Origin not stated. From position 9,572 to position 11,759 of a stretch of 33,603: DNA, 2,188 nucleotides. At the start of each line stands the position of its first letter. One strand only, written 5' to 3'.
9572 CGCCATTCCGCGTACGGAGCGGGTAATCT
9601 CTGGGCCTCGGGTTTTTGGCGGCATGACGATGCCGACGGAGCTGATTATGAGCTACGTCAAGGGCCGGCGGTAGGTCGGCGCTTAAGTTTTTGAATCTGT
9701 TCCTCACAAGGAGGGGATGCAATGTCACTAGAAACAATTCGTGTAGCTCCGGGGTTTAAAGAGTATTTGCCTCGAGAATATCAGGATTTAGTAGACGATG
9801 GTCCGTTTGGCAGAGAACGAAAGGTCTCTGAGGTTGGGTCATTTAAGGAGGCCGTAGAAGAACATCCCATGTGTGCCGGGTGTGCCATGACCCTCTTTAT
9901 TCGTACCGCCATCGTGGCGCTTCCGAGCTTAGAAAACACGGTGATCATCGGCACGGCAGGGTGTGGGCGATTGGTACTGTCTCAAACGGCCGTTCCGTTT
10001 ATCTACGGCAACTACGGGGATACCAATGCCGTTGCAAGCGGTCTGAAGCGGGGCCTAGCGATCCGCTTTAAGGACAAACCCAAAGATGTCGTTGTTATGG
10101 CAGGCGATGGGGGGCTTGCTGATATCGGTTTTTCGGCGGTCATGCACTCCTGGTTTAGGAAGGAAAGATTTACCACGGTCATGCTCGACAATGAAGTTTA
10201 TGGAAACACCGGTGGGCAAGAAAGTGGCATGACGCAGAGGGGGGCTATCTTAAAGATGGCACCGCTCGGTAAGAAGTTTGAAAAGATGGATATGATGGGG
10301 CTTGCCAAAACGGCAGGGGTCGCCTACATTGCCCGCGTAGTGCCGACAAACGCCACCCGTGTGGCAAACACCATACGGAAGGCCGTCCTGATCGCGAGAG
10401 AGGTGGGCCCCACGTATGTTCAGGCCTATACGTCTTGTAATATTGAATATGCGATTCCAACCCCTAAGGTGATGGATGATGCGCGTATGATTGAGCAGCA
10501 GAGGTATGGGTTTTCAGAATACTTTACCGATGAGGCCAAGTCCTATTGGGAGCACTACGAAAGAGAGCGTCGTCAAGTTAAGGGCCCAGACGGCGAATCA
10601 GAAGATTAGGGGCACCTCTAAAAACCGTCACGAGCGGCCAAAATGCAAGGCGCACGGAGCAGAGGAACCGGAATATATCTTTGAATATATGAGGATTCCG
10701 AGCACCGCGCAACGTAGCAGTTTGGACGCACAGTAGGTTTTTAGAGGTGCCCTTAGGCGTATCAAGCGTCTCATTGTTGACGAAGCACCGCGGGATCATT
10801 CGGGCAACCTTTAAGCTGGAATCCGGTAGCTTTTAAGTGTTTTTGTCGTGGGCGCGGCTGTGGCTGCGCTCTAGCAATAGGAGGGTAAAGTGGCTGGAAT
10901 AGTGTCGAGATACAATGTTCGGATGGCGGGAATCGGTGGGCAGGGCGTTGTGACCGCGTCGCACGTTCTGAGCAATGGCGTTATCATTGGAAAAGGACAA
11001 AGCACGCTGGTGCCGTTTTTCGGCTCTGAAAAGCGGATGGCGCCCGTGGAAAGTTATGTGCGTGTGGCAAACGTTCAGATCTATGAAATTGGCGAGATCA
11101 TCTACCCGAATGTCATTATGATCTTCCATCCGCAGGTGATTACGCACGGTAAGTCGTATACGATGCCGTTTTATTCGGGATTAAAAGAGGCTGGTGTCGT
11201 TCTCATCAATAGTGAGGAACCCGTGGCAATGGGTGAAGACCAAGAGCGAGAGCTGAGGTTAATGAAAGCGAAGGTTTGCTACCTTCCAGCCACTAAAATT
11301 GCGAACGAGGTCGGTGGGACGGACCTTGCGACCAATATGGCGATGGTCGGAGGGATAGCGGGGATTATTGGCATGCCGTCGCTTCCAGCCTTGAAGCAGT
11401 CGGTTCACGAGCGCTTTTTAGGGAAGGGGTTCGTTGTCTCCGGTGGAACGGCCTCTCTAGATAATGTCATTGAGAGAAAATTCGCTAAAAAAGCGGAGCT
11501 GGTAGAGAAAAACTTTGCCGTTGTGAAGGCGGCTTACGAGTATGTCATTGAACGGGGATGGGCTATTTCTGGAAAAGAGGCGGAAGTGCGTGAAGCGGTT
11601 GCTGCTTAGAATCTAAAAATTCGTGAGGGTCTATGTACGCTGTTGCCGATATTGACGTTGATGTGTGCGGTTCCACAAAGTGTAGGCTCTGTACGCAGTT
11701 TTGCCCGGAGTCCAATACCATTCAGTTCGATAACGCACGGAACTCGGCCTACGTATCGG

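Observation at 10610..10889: Palindromic element inserted inside the OFOR gene cluster between the beta and gamma subunit genes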

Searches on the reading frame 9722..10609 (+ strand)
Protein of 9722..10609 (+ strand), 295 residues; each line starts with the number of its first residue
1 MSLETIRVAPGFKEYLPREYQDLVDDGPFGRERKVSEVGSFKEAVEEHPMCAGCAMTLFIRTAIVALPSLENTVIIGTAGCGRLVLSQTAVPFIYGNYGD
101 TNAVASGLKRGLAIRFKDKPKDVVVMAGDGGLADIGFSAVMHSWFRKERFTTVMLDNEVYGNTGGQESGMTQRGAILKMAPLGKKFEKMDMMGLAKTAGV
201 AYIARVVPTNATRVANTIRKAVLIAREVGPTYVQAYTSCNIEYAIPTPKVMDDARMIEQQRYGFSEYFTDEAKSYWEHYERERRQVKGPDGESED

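Call 7: search_protein_families(library=pfam, proteins=[window:9722-10609:+])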
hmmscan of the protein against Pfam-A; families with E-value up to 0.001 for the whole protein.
window:9722-10609:+ (295 aa): 1 family
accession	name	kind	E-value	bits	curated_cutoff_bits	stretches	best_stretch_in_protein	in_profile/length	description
PF02775.26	TPP_enzyme_C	-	8.6e-18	65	21.9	1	92-234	24-150/151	Thiamine pyrophosphate enzyme, C-terminal TPP binding domain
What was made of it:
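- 9722..10609 (+): OFOR beta subunit gene (TPP-binding). Its stop codon TAG is at 10607-10609. Pfam TPP_enzyme_C 8.6e-18 (call 7).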

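Call 9: find_encoding_contigs(protein=window:9722-10609:+, flank=3000, max_places=10)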
Protein window:9722-10609:+ (295 aa): 2 contigs read that carry it; 1 place shown.
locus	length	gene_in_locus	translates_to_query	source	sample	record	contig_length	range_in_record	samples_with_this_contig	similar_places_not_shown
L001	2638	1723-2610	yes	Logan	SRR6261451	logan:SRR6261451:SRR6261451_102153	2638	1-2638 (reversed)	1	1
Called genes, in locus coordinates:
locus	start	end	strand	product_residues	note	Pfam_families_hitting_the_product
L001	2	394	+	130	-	?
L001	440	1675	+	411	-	PF01855:POR_N, PF02780:Transketolase_C, PF17147:PFOR_II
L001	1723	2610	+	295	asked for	PF02775:TPP_enzyme_C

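Call 17: find_homologous_proteins(query=window:9722-10609:+, max_evalue=1e-60)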
Query window:9722-10609:+ (295 aa): 1317 proteins with E <= 1e-60 among 2317 candidates; the best 120 are listed.
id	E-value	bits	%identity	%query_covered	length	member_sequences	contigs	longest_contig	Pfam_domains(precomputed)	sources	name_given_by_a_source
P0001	1.1e-213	725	76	76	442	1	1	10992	PF02775.27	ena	-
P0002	1.7e-195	666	100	100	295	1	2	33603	PF02775.27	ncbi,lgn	-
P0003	1.3e-167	574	83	100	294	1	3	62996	PF02775.27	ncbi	ncbi:MAG: thiamine pyrophosphate-dependent enzyme [Candidatus Manganitrophaceae bacterium]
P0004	8.6e-167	571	82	100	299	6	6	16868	PF02775.27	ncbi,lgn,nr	ncbi:MAG: ferredoxin oxidoreductase [Nitrospirae bacterium]|nr:ferredoxin oxidoreductase [Candidatus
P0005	1.2e-166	571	82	100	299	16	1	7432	PF02775.27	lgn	-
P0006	3.4e-166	570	84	99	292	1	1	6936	PF02775.27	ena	-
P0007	1.2e-165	568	84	99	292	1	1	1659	PF02775.27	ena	-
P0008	1.9e-165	567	84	98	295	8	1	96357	PF02775.27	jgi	jgi:pyruvate ferredoxin oxidoreductase beta subunit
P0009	2.3e-165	567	84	98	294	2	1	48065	PF02775.27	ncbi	-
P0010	3.4e-165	566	84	98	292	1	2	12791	PF02775.27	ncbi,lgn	-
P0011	4.5e-165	566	84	98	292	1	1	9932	PF02775.27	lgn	-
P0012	4.7e-165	566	84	98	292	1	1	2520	PF02775.27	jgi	jgi:pyruvate ferredoxin oxidoreductase beta subunit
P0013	6.0e-165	565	84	98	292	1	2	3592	PF02775.27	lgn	-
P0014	6.2e-165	565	84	98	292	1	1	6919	PF02775.27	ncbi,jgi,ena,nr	ncbi:MAG TPA: thiamine pyrophosphate-dependent enzyme [Candidatus Manganitrophaceae bacterium]|nr:th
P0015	1.6e-164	564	83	98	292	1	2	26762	PF02775.27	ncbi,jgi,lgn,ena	-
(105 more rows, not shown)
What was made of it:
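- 9722..10609 (+): 82-84% identical to Manganitrophaceae/Nitrospirota beta subunits (call 17).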

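Call 20: find_encoding_contigs(protein=P0003, flank=4000, max_places=3)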
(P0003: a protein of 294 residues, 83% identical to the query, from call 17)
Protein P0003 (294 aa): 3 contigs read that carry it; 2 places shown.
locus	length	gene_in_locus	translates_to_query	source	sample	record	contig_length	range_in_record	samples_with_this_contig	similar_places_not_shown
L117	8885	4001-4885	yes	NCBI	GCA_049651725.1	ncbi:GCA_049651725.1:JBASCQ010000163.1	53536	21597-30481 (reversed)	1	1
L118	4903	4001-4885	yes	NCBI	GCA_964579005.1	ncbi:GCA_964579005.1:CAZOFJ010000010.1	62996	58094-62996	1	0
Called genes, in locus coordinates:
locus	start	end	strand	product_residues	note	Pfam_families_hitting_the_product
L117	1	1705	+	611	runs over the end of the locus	PF00009:GTP_EFTU, PF03144:GTP_EFTU_D2, PF22042:EF-G_D2, PF00679:EFG_C, PF21018:BipA_C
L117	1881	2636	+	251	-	PF02552:CO_dh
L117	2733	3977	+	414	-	PF01855:POR_N, PF02780:Transketolase_C, PF17147:PFOR_II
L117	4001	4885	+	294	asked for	PF02775:TPP_enzyme_C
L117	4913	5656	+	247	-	PF01558:POR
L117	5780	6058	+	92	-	PF13237:Fer4_10 (weak)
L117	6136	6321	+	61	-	PF12773:DZR (faint)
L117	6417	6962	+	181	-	PF03167:UDG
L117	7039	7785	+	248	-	PF11967:RecO_N, PF02565:RecO_C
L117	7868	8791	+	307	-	PF02091:tRNA-synt_2e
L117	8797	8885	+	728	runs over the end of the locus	PF02092:tRNA_synt_2f, PF05746:DALR_1 (weak)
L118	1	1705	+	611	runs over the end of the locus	PF00009:GTP_EFTU, PF03144:GTP_EFTU_D2, PF22042:EF-G_D2, PF00679:EFG_C, PF21018:BipA_C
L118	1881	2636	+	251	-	PF02552:CO_dh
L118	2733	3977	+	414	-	PF01855:POR_N, PF02780:Transketolase_C, PF17147:PFOR_II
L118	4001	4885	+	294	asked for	PF02775:TPP_enzyme_C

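Call 21: find_encoding_contigs(protein=P0004, flank=4000, max_places=3)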
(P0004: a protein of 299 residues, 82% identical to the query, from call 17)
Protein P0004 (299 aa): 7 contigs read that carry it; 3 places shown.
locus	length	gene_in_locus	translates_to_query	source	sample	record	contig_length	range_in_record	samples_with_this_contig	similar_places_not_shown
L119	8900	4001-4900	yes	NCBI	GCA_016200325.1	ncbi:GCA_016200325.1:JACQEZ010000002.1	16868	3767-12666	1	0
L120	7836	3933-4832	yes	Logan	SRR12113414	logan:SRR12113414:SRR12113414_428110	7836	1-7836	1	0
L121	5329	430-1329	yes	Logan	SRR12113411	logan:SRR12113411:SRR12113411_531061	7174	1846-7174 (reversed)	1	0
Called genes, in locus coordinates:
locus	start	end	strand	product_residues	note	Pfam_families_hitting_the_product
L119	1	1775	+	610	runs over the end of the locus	PF00009:GTP_EFTU, PF03144:GTP_EFTU_D2, PF22042:EF-G_D2, PF00679:EFG_C, PF21018:BipA_C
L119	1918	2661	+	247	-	PF02552:CO_dh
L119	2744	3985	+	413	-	PF01855:POR_N, PF02780:Transketolase_C, PF17147:PFOR_II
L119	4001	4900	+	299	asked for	PF02775:TPP_enzyme_C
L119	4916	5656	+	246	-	PF01558:POR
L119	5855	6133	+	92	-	PF13237:Fer4_10 (weak)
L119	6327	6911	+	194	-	PF03167:UDG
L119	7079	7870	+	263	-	PF13531:SBP_bac_11, PF01547:SBP_bac_1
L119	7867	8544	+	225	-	PF00528:BPD_transp_1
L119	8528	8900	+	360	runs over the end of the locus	PF00005:ABC_tran, PF13555:AAA_29 (weak), PF13304:AAA_21 (faint), PF08402:TOBE_2 (weak), PF03459:TOBE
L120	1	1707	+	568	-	?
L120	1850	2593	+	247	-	PF02552:CO_dh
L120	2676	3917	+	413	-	PF01855:POR_N, PF02780:Transketolase_C, PF17147:PFOR_II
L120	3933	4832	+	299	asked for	PF02775:TPP_enzyme_C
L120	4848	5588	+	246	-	PF01558:POR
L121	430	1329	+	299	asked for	PF02775:TPP_enzyme_C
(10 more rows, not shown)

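Call 22: find_encoding_contigs(protein=P0008, flank=4000, max_places=2)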
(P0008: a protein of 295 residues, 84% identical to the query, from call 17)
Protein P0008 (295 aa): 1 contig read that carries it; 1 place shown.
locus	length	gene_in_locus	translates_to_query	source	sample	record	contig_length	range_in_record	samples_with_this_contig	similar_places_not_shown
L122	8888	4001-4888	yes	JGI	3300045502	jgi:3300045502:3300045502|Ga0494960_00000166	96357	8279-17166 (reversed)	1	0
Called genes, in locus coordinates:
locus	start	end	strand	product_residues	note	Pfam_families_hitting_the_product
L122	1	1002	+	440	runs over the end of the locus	PF00202:Aminotran_3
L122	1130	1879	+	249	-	PF02552:CO_dh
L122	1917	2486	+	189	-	-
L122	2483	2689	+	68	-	-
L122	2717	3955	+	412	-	PF01855:POR_N, PF02780:Transketolase_C (weak), PF17147:PFOR_II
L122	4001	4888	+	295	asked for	PF02775:TPP_enzyme_C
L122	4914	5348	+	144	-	PF01724:DUF29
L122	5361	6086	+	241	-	PF01558:POR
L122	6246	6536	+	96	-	PF13237:Fer4_10 (weak), PF14697:Fer4_21 (weak)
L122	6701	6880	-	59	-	-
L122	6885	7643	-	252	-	PF03309:Pan_kinase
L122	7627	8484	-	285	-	PF03099:BPL_LplA_LipB, PF02237:BPL_C (weak)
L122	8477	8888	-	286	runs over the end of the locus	PF02749:QRPTase_N, PF01729:QRPTase_C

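Call 23: find_encoding_contigs(protein=P0009, flank=4000, max_places=2)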
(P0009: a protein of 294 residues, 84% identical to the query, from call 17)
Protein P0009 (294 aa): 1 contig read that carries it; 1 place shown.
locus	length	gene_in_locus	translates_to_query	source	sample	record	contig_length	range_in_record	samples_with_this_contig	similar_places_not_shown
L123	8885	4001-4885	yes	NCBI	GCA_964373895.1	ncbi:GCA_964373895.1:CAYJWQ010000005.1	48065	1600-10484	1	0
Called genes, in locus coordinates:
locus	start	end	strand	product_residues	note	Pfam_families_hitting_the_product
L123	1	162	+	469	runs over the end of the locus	PF03951:Gln-synt_N, PF00120:Gln-synt_C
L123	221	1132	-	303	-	PF01040:UbiA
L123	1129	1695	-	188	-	PF01947:Rv2949c-like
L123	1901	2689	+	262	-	PF02552:CO_dh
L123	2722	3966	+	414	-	PF01855:POR_N, PF02780:Transketolase_C (weak), PF17147:PFOR_II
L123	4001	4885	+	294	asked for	PF02775:TPP_enzyme_C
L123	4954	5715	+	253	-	PF01558:POR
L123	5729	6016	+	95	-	PF13237:Fer4_10 (weak), PF14697:Fer4_21 (weak)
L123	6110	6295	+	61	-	PF12773:DZR (weak)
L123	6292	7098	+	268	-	PF13531:SBP_bac_11, PF01547:SBP_bac_1 (weak)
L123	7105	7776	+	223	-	PF00528:BPD_transp_1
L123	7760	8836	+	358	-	PF00005:ABC_tran, PF13304:AAA_21 (faint), PF03459:TOBE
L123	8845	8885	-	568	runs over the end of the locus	PF00072:Response_reg, PF00990:GGDEF, PF00563:EAL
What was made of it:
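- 7635..11911 (+): Five-gene OFOR cluster in the order epsilon (CO_dh-like), alpha, beta, gamma, delta, which hosts copy 1. The same gene order occurs in relatives L117, L119 and L123 (calls 20, 21, 23).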

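Call 59: find_encoding_contigs(protein=P0001, flank=3000, max_places=2)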
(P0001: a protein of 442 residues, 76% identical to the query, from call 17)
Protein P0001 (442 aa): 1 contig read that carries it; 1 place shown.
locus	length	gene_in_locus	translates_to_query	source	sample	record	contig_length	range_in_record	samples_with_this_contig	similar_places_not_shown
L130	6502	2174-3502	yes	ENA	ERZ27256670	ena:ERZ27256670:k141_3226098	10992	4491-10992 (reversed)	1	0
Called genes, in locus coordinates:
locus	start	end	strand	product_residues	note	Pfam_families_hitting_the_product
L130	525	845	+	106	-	PF01521:Fe-S_biosyn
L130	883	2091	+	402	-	PF01855:POR_N, PF02780:Transketolase_C, PF17147:PFOR_II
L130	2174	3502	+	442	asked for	PF02775:TPP_enzyme_C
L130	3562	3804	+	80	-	-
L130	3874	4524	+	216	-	-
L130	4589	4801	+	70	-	-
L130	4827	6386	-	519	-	PF00355:Rieske, PF01266:DAO (faint), PF07992:Pyr_redox_2, PF13450:NAD_binding_8 (faint), PF13738:Pyr_redox_3 (faint), PF00070:Pyr_redox, PF14759:Reductase_C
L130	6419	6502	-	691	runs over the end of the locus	PF05231:MASE1, PF07730:HisKA_3, PF02518:HATPase_c, PF00072:Response_reg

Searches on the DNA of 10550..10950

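Call 71: search_rna_families(source=window, start=10550, end=10950, threshold=evalue, max_evalue=1)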
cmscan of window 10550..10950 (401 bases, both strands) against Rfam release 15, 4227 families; matches with E-value up to 1: 1.
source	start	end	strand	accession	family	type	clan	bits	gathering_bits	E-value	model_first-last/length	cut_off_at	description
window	10611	10690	-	RF02228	sX9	Gene; sRNA;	-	20.4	44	0.15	1-76/76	no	Xanthomonas sRNA sX9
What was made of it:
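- On Any Rfam RNA family: The best local hit is sX9 at 20.4 bits against a threshold of 44, E = 0.15 (call 71).
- Tried and rejected: A permissive local search gave one sub-threshold hit, sX9 at 20.4 bits against 44, which I treat as chance (call 71).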

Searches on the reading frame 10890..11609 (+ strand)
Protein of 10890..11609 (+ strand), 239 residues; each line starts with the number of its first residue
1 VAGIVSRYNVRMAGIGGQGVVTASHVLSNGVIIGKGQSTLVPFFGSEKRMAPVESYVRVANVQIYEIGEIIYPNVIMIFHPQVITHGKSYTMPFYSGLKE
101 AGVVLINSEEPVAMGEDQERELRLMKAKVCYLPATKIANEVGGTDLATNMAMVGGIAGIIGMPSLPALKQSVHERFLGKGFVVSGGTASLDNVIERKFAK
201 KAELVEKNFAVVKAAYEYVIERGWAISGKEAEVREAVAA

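Call 7: search_protein_families(library=pfam, proteins=[window:10890-11609:+])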
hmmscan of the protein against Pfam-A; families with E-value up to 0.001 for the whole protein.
window:10890-11609:+ (239 aa): 1 family
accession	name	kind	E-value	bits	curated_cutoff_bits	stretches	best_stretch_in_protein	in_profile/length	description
PF01558.24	POR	-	3e-30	106.1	27.4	1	16-180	1-158/173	Pyruvate ferredoxin/flavodoxin oxidoreductase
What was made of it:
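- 10890..11609 (+): OFOR gamma subunit gene, starting at GTG. Pfam POR 3e-30 (call 7).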

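Call 72: find_encoding_contigs(protein=window:10890-11609:+, flank=3000, max_places=10)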
Protein window:10890-11609:+ (239 aa): 1 contig read that carries it; 1 place shown.
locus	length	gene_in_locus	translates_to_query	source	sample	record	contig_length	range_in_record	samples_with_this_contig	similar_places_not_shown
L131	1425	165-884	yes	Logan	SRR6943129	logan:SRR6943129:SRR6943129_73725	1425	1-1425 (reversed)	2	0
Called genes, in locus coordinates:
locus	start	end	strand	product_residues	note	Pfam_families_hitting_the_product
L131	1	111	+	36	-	?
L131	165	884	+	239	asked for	PF01558:POR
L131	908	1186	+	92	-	PF13237:Fer4_10 (weak), PF14697:Fer4_21 (weak)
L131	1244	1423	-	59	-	?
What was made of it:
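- The window contig runs through three copies of a repeat, and short-read assemblies break there (calls 9, 72).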
